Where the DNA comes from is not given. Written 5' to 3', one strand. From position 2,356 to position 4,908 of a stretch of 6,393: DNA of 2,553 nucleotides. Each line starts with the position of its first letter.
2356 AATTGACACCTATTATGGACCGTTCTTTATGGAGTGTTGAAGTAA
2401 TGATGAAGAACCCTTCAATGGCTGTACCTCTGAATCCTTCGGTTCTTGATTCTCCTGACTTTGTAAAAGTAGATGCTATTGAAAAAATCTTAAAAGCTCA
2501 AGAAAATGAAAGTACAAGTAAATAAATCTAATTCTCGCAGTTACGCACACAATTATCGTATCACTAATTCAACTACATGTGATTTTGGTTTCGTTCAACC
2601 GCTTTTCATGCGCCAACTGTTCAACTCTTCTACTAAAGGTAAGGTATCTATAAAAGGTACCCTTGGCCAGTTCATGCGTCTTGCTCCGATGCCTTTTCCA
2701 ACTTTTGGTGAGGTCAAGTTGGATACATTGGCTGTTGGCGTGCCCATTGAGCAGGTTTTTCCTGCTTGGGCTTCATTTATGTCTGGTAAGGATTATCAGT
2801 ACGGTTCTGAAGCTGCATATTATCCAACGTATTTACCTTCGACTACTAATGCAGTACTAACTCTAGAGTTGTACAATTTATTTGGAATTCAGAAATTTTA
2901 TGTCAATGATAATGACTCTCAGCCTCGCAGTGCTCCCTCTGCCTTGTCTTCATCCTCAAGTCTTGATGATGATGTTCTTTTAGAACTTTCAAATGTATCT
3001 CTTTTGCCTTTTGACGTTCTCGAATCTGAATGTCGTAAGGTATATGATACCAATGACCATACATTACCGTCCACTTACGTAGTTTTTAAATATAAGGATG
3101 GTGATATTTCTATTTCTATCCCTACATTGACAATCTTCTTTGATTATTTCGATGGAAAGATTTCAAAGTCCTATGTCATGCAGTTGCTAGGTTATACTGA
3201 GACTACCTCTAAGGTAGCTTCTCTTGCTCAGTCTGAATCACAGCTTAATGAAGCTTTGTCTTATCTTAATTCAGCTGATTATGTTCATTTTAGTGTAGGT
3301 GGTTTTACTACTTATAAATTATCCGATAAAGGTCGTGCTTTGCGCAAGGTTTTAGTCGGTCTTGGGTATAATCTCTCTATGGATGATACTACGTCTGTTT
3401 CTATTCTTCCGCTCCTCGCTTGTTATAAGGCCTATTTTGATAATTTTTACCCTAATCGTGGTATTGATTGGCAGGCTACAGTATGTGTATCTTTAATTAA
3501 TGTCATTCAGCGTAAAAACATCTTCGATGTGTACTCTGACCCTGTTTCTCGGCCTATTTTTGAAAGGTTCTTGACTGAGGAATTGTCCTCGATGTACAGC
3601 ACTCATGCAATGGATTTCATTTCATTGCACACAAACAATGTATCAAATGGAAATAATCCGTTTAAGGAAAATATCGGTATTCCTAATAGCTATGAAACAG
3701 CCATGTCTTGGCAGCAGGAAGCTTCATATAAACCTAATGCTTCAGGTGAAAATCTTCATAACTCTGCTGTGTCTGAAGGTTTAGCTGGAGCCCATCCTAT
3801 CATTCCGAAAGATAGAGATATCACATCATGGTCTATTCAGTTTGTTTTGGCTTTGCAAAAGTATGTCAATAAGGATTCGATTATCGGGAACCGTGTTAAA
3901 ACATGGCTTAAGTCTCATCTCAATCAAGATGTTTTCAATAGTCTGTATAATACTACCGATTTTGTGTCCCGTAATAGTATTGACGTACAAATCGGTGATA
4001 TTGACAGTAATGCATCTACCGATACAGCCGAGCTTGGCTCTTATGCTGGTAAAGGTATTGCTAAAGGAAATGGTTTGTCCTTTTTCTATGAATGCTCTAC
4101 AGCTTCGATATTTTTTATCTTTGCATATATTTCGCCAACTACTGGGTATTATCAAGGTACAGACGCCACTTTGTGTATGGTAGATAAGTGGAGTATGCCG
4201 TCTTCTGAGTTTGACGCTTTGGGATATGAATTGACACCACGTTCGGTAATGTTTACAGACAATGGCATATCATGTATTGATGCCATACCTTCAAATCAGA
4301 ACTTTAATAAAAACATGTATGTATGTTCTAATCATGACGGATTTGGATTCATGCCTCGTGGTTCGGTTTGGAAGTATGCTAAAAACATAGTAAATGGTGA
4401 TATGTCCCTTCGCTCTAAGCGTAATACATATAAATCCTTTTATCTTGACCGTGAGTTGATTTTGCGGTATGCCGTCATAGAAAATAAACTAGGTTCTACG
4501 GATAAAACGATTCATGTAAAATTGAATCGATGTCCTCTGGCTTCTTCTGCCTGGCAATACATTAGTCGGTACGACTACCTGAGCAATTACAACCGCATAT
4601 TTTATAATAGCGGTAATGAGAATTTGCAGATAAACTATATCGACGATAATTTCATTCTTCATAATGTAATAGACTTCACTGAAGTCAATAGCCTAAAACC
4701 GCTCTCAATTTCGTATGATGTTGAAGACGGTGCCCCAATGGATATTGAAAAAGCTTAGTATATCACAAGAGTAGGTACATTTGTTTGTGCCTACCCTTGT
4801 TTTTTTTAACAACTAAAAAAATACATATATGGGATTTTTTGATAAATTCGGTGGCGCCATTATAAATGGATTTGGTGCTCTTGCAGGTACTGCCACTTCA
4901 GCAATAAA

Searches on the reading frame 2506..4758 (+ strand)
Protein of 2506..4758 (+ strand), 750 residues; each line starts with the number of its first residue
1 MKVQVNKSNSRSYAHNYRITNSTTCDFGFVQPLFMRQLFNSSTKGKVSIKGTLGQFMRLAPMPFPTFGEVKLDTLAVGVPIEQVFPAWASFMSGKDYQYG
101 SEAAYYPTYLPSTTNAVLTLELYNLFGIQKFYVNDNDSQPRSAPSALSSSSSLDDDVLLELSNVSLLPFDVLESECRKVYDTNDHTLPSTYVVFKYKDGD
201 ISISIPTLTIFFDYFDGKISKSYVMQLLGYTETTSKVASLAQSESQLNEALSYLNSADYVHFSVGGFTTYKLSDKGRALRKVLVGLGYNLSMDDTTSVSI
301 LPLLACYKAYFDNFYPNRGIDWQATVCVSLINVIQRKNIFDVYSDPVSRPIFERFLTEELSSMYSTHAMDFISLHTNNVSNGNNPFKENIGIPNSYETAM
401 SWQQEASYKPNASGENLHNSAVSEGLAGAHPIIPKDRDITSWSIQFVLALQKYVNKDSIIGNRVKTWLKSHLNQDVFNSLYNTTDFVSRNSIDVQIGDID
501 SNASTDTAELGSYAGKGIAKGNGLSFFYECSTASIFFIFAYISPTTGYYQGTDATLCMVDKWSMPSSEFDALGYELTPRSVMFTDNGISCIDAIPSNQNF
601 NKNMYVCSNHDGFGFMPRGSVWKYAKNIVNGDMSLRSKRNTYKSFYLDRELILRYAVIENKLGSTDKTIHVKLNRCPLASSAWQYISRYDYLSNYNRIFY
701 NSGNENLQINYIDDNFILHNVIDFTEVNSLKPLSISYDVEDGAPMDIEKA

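Call 3: search_protein_families(library=phrogs, proteins=[window:2506-4758:+], max_evalue=1)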
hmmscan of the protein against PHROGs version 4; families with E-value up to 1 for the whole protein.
window:2506-4758:+ (750 aa): 1 family
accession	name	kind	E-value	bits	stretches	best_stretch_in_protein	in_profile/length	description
phrog_514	-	head and packaging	2.9e-38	132.8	1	4-740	16-517/531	major head protein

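Call 4: search_protein_families(library=pfam, proteins=[window:2506-4758:+], max_evalue=1)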
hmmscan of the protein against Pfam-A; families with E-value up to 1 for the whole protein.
window:2506-4758:+ (750 aa): 1 family
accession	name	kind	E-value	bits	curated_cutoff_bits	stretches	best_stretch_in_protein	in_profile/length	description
PF02305.22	Phage_F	-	2.6e-08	33.6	25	2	439-524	253-343/501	Capsid protein (F protein)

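Call 7: search_dna_similar(query=window:2506-4755:+, collection=phages, mode=protein, max_rows=30)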
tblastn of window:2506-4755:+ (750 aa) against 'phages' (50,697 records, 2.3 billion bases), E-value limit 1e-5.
Records with a match: 276; places in all: 281; records where one place covers at least 80% of the query: 32.
Best place of each record, by identity: <60% 276.
By first word of the organism name: Microviridae 140; Microvirus 49; bajarodmic 29; Capybara 27; Dulem 17; Dipodfec 8; Sigmofec 3; Human 1; Blackfly 1; Apis 1.
By host as written in the record: - 160; porcine 46; Hydrochoerus hydrochaeris 27; Peromyscus fraterculus 10; Homo sapiens 8; Varecia variegata 6; Dipodomys merriami 4; Lemur catta 3; and 7 more.
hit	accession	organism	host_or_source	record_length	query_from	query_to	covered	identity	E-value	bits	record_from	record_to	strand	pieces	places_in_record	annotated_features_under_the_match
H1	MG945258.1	Microviridae sp.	pig feces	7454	1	740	99%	35.7%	2e-87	452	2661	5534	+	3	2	similar to VP1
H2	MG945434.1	Microviridae sp.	pig feces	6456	1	740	99%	35.2%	3e-110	374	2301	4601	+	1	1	similar to VP1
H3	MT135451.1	Microvirus sp.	porcine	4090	1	740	99%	34.4%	2e-109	367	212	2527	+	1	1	putative VP1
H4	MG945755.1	Microviridae sp.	pig feces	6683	1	740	90%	35.9%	9e-85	407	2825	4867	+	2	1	similar to VP1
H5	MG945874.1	Microviridae sp.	pig feces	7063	1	740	88%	36.1%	8e-84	402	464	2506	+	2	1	similar to VP1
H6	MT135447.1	Microvirus sp.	porcine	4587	1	740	80%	38.0%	2e-83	401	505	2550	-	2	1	major capsid protein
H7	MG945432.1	Microviridae sp.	pig feces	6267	1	740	80%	37.3%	2e-81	396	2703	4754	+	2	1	similar to VP1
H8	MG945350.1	Microviridae sp.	pig feces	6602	1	740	80%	37.2%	1e-80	392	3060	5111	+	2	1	similar to VP1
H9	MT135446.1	Microvirus sp.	porcine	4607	9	741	82%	35.1%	1e-65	304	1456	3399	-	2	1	putative VP1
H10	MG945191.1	Microviridae sp.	pig feces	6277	2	738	81%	35.0%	1e-69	327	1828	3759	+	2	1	similar to VP1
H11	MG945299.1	Microviridae sp.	pig feces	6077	9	741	83%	34.1%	1e-65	304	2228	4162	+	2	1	similar to VP1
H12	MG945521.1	Microviridae sp.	pig feces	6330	1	740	86%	32.4%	6e-65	314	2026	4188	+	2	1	similar to VP1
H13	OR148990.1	Microvirus D_HF3_26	Homo sapiens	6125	8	739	79%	35.1%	3e-69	314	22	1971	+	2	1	major capsid protein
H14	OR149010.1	Microvirus D_HF32_302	Homo sapiens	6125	8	739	79%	35.1%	3e-69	314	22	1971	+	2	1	major capsid protein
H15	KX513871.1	Human gut microviridae SH-CHD8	Homo sapiens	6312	9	736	91%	30.7%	9e-69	314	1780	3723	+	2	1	putative VP1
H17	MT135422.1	Microvirus sp.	porcine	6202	3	741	85%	32.8%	2e-62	305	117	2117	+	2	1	none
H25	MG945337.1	Microviridae sp.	pig feces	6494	1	749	80%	33.9%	7e-68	320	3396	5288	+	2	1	similar to VP1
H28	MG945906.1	Microviridae sp.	rhesus feces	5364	9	738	77%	34.9%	2e-55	292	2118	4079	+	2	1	similar to VP1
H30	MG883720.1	Microviridae sp.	pig feces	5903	1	741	80%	33.5%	8e-63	292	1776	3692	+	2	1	putative VP1 | putative VP5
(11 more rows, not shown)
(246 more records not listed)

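Call 14: find_related_loci(query=window:2506-4755:+, collection=viral_contigs, flank=10000)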
Query window:2506-4755:+ (750 aa) in viral_contigs; peptide patterns used: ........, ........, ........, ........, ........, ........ (x = any residue, [..] = any of these).
6 stretches matched a pattern, but none encodes a relative of the query by tblastn (E <= 1e-3).

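Call 60: find_related_loci(query=A5, collection=viral_contigs, flank=10000)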
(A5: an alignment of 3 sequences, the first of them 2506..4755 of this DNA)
Query A5 (750 aa) in viral_contigs; peptide patterns used: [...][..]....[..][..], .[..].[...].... (x = any residue, [..] = any of these).
305 stretches matched a pattern; 2 encode a relative of the query (tblastn E <= 1e-3); 2 distinct loci.
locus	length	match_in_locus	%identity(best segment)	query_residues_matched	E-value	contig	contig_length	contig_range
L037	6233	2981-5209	26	7-750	4e-50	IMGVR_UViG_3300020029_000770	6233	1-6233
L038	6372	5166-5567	28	443-575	2e-11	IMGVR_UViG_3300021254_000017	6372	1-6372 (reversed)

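Call 61: get_annotated_region(hit=H1, flank=8000)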
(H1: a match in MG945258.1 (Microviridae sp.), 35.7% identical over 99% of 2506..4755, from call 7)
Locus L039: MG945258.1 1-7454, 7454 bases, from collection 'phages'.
description: UNVERIFIED: Microviridae sp. isolate 3511-1711, complete genome.
organism: Microviridae sp. (NCBI taxid 2202644)
taxonomy: Viruses; Monodnaviria; Sangervirae; Phixviricota; Malgrandaviricetes; Petitvirales; Microviridae
host: -; source: pig feces; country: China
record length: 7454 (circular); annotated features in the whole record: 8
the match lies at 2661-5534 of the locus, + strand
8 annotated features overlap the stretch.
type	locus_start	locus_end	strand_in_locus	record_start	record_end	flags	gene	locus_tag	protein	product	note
misc_feature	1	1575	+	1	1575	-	-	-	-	-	similar to VP4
misc_feature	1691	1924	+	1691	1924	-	-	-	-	-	similar to hypothetical protein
misc_feature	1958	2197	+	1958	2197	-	-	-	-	-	similar to hypothetical protein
misc_feature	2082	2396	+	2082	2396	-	-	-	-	-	similar to hypothetical protein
misc_feature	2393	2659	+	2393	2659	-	-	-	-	-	similar to peptidase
misc_feature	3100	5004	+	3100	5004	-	-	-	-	-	similar to VP1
misc_feature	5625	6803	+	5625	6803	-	-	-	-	-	similar to VP2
misc_feature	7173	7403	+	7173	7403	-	-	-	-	-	similar to hypothetical protein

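Call 62: get_annotated_region(hit=H4, flank=8000)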
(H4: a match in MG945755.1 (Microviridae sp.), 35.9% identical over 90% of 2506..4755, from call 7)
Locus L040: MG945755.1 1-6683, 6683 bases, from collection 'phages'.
description: UNVERIFIED: Microviridae sp. isolate 3098-1801, complete genome.
organism: Microviridae sp. (NCBI taxid 2202644)
taxonomy: Viruses; Monodnaviria; Sangervirae; Phixviricota; Malgrandaviricetes; Petitvirales; Microviridae
host: -; source: pig feces; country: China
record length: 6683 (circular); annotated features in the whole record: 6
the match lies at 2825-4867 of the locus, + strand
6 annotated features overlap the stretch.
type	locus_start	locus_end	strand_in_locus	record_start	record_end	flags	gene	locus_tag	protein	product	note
misc_feature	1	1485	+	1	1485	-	-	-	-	-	similar to VP4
misc_feature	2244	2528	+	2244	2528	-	-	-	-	-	similar to hypothetical protein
misc_feature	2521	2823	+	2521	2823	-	-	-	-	-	similar to hypothetical protein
misc_feature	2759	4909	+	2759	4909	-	-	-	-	-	similar to VP1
misc_feature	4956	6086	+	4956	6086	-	-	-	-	-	similar to VP2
misc_feature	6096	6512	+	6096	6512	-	-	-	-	-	similar to hypothetical protein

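Call 63: get_annotated_region(hit=H7, flank=8000)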
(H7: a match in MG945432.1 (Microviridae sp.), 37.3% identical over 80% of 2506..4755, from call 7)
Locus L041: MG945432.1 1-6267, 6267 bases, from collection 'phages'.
description: UNVERIFIED: Microviridae sp. isolate 4714-1801, complete genome.
organism: Microviridae sp. (NCBI taxid 2202644)
taxonomy: Viruses; Monodnaviria; Sangervirae; Phixviricota; Malgrandaviricetes; Petitvirales; Microviridae
host: -; source: pig feces; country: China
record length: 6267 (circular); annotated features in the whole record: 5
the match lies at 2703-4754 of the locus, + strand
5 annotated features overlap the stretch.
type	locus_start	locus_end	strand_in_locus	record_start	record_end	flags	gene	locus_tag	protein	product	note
misc_feature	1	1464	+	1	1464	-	-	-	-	-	similar to VP4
misc_feature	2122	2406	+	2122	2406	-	-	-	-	-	similar to hypothetical protein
misc_feature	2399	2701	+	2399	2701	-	-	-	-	-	similar to hypothetical protein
misc_feature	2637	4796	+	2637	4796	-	-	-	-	-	similar to VP1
misc_feature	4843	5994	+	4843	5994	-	-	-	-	-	similar to VP2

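Call 64: get_annotated_region(hit=H10, flank=8000)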
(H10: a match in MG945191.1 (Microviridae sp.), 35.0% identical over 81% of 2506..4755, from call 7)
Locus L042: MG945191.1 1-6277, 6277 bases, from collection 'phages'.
description: UNVERIFIED: Microviridae sp. isolate 696-1711, complete genome.
organism: Microviridae sp. (NCBI taxid 2202644)
taxonomy: Viruses; Monodnaviria; Sangervirae; Phixviricota; Malgrandaviricetes; Petitvirales; Microviridae
host: -; source: pig feces; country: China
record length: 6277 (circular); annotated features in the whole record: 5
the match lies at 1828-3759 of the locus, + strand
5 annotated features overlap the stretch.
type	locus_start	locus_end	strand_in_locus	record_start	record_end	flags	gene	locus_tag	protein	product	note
misc_feature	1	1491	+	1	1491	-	-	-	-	-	similar to VP4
misc_feature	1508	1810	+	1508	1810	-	-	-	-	-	similar to hypothetical protein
misc_feature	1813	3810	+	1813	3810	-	-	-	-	-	similar to VP1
misc_feature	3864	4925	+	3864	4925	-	-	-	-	-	similar to VP2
misc_feature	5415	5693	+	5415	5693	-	-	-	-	-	similar to hypothetical protein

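Call 65: get_annotated_region(hit=H13, flank=8000)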
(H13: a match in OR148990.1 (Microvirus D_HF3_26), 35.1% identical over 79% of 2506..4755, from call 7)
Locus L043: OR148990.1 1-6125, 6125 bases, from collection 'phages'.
description: Microvirus D_HF3_26, complete genome.
organism: Microvirus D_HF3_26 (NCBI taxid 3071170)
taxonomy: Viruses; Monodnaviria; Sangervirae; Phixviricota; Malgrandaviricetes; Petitvirales; Microviridae
host: Homo sapiens; source: saliva (passive drool collection); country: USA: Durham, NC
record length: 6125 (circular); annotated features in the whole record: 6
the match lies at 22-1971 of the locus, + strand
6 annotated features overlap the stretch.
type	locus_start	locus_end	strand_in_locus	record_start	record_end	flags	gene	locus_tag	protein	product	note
CDS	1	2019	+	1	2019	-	-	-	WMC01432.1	major capsid protein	-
CDS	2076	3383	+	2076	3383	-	-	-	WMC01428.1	DNA pilot protein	-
CDS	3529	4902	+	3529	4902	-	-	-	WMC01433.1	replication initiator protein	-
CDS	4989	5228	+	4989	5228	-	-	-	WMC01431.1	hypothetical protein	-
CDS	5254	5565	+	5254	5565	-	-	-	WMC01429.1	hypothetical protein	-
CDS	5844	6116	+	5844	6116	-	-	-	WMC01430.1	hypothetical protein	-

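Call 66: get_annotated_region(hit=H15, flank=8000)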
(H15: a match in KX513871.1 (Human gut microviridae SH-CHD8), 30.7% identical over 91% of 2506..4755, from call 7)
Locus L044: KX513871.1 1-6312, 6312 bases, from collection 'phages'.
description: Human gut microviridae SH-CHD8, complete genome.
organism: Human gut microviridae SH-CHD8 (NCBI taxid 1986033)
taxonomy: Viruses; Monodnaviria; Sangervirae; Phixviricota; Malgrandaviricetes; Petitvirales; Microviridae
host: Homo sapiens; source: human gut; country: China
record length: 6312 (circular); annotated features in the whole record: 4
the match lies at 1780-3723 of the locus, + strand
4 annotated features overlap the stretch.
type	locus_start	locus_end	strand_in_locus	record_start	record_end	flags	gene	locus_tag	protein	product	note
CDS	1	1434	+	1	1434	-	-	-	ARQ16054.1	putative VP4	-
CDS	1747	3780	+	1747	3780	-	-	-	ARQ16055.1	putative VP1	-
CDS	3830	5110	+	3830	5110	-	-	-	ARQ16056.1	hypothetical protein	-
CDS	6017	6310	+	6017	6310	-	-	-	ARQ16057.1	hypothetical protein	-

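Call 70: search_protein_families(library=pfam, proteins=[L043:5230-5562:+, L038:2119-2553:+, L037:882-1223:+, L037:2603-2926:+, L043:4989-5225:+, L043:5844-6113:+], max_evalue=0.1)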
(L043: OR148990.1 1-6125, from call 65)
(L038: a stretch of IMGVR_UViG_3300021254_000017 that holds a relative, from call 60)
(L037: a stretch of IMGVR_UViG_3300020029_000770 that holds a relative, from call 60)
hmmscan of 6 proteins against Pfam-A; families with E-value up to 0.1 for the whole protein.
L043:5230-5562:+ (111 aa): 3 families
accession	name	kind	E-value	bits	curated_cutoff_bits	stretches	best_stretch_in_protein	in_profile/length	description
PF01085.23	HH_signal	-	3.9e-05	23.9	22.1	1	47-81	101-136/161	Hedgehog amino-terminal signalling domain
PF08291.16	Peptidase_M15_3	-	0.0013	19.3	23.2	1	58-106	62-107/108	Peptidase M15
PF13539.11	Peptidase_M15_4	-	0.07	14.2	25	0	57-79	4-26/70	D-alanyl-D-alanine carboxypeptidase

L038:2119-2553:+ (145 aa): 1 family
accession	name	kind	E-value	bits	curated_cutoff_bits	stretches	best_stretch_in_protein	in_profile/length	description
PF01832.25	Glucosaminidase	-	0.096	13.8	30.2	0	5-84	34-98/123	Mannosyl-glycoprotein endo-beta-N-acetylglucosaminidase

L037:882-1223:+ (114 aa): 0 families

L037:2603-2926:+ (108 aa): 0 families

L043:4989-5225:+ (79 aa): 1 family
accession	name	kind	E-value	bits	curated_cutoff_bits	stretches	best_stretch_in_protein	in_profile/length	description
PF20985.2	Legum_prodom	-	0.016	16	25.2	1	48-71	36-62/97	Legumain, prodomain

L043:5844-6113:+ (90 aa): 0 families

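Call 71: search_protein_families(library=pfam, proteins=[L042:1508-1807:+, L042:5415-5690:+, L044:1379-1732:+, L040:2244-2525:+, L040:2521-2820:+, L040:1723-1947:+, L039:1691-1921:+], max_evalue=0.1)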
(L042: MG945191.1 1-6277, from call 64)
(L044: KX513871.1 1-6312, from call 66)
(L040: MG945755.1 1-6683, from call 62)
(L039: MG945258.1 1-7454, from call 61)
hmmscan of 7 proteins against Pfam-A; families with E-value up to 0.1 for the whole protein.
L042:1508-1807:+ (100 aa): 1 family
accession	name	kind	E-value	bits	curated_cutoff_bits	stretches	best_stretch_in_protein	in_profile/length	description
PF00960.24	Neocarzinostat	-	0.085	13.3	25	1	54-94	69-109/110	Neocarzinostatin family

L042:5415-5690:+ (92 aa): 0 families

L044:1379-1732:+ (118 aa): 0 families

L040:2244-2525:+ (94 aa): 0 families

L040:2521-2820:+ (100 aa): 0 families

L040:1723-1947:+ (75 aa): 1 family
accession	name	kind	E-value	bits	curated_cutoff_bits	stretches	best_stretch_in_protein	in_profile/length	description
PF02828.21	L27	-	0.0092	16.1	22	1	51-74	27-50/53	L27 domain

L039:1691-1921:+ (77 aa): 0 families

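Call 74: get_annotated_region(hit=H5, flank=8000)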
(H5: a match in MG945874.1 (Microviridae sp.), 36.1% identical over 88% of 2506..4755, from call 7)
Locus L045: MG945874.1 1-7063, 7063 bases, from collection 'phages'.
description: UNVERIFIED: Microviridae sp. isolate 125-1801, partial genome.
organism: Microviridae sp. (NCBI taxid 2202644)
taxonomy: Viruses; Monodnaviria; Sangervirae; Phixviricota; Malgrandaviricetes; Petitvirales; Microviridae
host: -; source: pig feces; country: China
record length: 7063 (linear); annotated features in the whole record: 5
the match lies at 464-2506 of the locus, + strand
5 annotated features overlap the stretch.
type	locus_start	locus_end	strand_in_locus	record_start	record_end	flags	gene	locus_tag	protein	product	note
misc_feature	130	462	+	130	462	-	-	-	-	-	similar to hypothetical protein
misc_feature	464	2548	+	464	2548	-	-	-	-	-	similar to VP1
misc_feature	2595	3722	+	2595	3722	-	-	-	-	-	similar to VP2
misc_feature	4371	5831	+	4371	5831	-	-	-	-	-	similar to VP4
misc_feature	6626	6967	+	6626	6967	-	-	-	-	-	similar to hypothetical protein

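Call 75: get_annotated_region(hit=H17, flank=8000)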
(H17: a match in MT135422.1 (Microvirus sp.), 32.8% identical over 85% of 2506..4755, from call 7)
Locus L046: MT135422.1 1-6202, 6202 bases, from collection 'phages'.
description: UNVERIFIED: Microvirus sp. isolate VIRES_SH01_2310772, complete genome.
organism: Microvirus sp. (NCBI taxid 2202559)
taxonomy: Viruses; Monodnaviria; Sangervirae; Phixviricota; Malgrandaviricetes; Petitvirales; Microviridae
host: porcine; source: -; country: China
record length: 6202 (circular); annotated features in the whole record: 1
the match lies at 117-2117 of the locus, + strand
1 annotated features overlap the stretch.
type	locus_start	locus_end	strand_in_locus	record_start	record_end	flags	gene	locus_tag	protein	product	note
CDS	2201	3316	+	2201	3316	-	-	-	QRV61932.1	hypothetical protein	-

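Call 76: get_annotated_region(hit=H25, flank=8000)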
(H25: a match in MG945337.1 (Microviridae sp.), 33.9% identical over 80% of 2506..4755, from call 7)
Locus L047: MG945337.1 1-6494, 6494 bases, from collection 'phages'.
description: UNVERIFIED: Microviridae sp. isolate 2206-1801, complete genome.
organism: Microviridae sp. (NCBI taxid 2202644)
taxonomy: Viruses; Monodnaviria; Sangervirae; Phixviricota; Malgrandaviricetes; Petitvirales; Microviridae
host: -; source: pig feces; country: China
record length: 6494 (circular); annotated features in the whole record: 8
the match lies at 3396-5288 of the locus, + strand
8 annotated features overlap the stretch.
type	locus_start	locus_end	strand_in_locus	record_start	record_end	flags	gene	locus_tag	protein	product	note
misc_feature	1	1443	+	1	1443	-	-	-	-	-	similar to VP4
misc_feature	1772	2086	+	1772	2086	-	-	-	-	-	similar to hypothetical protein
misc_feature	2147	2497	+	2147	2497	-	-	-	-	-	similar to hypothetical protein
misc_feature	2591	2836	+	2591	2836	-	-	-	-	-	similar to hypothetical protein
misc_feature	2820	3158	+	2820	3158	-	-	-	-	-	similar to hypothetical protein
misc_feature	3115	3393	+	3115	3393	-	-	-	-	-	similar to hypothetical protein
misc_feature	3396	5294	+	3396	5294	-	-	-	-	-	similar to VP1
misc_feature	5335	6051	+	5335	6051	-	-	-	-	-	similar to VP2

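Call 77: get_annotated_region(hit=H28, flank=8000)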
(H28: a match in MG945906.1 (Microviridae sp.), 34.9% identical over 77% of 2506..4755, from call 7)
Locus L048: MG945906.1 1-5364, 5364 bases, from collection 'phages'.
description: UNVERIFIED: Microviridae sp. isolate 4335-1602, partial genome.
organism: Microviridae sp. (NCBI taxid 2202644)
taxonomy: Viruses; Monodnaviria; Sangervirae; Phixviricota; Malgrandaviricetes; Petitvirales; Microviridae
host: -; source: rhesus feces; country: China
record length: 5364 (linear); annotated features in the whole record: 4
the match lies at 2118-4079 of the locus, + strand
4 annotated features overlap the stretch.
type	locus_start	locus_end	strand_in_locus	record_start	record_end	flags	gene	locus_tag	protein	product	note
misc_feature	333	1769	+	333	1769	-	-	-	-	-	similar to VP4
misc_feature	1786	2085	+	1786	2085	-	-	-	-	-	similar to hypothetical protein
misc_feature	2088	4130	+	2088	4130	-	-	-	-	-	similar to VP1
misc_feature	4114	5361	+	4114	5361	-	-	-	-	-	similar to peptidase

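Call 78: get_annotated_region(hit=H30, flank=8000)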
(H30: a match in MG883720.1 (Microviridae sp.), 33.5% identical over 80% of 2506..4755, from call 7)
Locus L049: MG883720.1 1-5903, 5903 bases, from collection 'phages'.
description: Microviridae sp. isolate Pig101, complete genome.
organism: Microviridae sp. (NCBI taxid 2202644)
taxonomy: Viruses; Monodnaviria; Sangervirae; Phixviricota; Malgrandaviricetes; Petitvirales; Microviridae
host: -; source: pig feces; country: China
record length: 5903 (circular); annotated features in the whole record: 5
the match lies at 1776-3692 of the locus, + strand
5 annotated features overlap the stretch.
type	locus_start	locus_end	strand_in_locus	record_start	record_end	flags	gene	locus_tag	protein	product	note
CDS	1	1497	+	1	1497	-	-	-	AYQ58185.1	putative VP4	-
CDS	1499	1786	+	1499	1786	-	-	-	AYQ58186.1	putative VP5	-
CDS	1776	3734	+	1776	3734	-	-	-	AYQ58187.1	putative VP1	-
CDS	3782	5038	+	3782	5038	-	-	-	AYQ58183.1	putative VP2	-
CDS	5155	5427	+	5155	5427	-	-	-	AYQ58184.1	hypothetical protein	-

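Call 97: search_protein_families(library=phrogs, proteins=[L043:5230-5562:+], max_evalue=0.01)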
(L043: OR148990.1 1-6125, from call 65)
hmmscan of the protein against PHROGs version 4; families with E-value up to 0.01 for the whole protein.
L043:5230-5562:+ (111 aa): 0 families

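Call 115: search_dna_similar(query=L043:5230-5562:+, collection=phages, mode=protein, max_evalue=0.00001, max_rows=60)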
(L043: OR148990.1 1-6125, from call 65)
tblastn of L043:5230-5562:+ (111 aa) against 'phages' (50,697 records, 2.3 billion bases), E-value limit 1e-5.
Records with a match: 14; places in all: 14; records where one place covers at least 80% of the query: 14.
Best place of each record, by identity: >=99% 2; <60% 12.
By first word of the organism name: Microvirus 7; Microviridae 7.
By host as written in the record: Homo sapiens 12; cattle 1; Ciona robusta 1.
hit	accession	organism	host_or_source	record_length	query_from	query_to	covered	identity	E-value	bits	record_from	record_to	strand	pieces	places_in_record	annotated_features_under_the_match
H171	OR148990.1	Microvirus D_HF3_26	Homo sapiens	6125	1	111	100%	100.0%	4e-69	229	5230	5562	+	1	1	hypothetical protein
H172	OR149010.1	Microvirus D_HF32_302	Homo sapiens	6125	1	111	100%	100.0%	4e-69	229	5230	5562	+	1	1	hypothetical protein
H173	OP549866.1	Microvirus sp.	Homo sapiens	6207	1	111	100%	45.0%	9e-23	97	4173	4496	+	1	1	hypothetical protein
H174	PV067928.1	Microviridae sp.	Homo sapiens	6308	13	111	89%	48.5%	4e-20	89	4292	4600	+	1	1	none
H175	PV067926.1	Microviridae sp.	Homo sapiens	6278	13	111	89%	48.5%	1e-19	87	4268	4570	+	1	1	none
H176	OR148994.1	Microvirus D_HF4_149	Homo sapiens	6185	12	110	89%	46.5%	1e-18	85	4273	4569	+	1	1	hypothetical protein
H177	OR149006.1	Microvirus D_HF5_137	Homo sapiens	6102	12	110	89%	45.5%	1e-20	91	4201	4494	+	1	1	hypothetical protein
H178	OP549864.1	Microvirus sp.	Homo sapiens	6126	6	110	95%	39.0%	5e-16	77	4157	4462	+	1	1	hypothetical protein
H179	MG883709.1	Microviridae sp.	cattle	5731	12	111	90%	40.6%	9e-14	71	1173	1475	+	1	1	hypothetical protein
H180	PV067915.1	Microviridae sp.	Homo sapiens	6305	12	111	90%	39.6%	3e-16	78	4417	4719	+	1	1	none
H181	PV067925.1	Microviridae sp.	Homo sapiens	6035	14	110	87%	39.2%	5e-16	77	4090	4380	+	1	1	none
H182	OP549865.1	Microvirus sp.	Homo sapiens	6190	14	110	87%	39.2%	1e-15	77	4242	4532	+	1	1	hypothetical protein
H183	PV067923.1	Microviridae sp.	Homo sapiens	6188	14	110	87%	39.2%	1e-15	76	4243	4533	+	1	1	none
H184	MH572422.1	Microviridae sp.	Ciona robusta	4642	12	110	89%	33.7%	1e-6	51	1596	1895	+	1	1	hypothetical protein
